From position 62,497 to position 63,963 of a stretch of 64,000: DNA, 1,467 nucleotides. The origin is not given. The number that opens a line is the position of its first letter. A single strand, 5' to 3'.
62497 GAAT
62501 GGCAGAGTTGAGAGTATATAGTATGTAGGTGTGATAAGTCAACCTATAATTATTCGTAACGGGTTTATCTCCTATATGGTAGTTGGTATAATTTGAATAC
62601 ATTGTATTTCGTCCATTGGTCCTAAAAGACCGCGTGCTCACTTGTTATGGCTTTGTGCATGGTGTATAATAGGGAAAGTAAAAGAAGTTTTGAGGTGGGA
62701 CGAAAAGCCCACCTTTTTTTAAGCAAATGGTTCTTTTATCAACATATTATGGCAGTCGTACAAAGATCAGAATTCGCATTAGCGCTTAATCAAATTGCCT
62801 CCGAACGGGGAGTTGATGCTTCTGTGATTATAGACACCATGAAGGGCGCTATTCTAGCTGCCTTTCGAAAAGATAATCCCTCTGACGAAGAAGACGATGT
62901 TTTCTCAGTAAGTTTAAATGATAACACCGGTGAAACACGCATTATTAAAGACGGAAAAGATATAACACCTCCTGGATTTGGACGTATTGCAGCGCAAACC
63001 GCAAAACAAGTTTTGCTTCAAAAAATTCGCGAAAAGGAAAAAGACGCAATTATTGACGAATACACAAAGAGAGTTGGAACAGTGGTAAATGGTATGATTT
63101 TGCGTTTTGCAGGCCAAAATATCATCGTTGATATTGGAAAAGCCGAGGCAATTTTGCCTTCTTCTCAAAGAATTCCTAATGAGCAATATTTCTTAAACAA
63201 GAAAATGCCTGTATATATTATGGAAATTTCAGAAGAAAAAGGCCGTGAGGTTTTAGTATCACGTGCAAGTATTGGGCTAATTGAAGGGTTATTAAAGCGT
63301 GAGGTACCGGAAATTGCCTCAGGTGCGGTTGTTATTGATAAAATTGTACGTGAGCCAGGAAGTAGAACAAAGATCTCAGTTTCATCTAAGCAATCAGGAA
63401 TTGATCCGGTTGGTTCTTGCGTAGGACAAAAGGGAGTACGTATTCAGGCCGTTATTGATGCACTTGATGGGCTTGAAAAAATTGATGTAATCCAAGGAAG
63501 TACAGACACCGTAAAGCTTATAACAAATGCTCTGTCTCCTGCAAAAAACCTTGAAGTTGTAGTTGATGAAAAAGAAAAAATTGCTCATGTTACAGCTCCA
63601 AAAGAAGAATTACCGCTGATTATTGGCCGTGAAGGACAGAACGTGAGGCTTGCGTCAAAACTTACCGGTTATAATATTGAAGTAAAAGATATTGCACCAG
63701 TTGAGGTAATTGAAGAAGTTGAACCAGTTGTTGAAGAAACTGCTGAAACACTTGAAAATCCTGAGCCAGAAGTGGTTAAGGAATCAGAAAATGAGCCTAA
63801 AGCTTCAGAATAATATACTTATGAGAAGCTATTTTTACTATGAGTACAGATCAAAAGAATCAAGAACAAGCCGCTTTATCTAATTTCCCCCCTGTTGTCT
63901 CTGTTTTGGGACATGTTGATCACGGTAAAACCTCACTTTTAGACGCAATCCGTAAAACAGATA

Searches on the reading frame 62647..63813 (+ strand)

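Call 40: search_protein_families(library=pfam, proteins=[window:62647-63813:+], max_evalue=0.001)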
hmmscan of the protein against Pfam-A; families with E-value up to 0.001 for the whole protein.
window:62647-63813:+ (388 aa): 3 families
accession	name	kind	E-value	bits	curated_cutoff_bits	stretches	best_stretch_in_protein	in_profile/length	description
PF13184.12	KH_5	-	6.7e-22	77.8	27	1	237-304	1-67/69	NusA-like KH domain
PF08529.16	NusA_N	-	1.9e-15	57.6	23.8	2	42-101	1-57/119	NusA N-terminal domain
PF23095.1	KH_NusA_C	-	7.7e-05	23.1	34.2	1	325-349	13-37/59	Transcription termination/antitermination protein NusA, KH domain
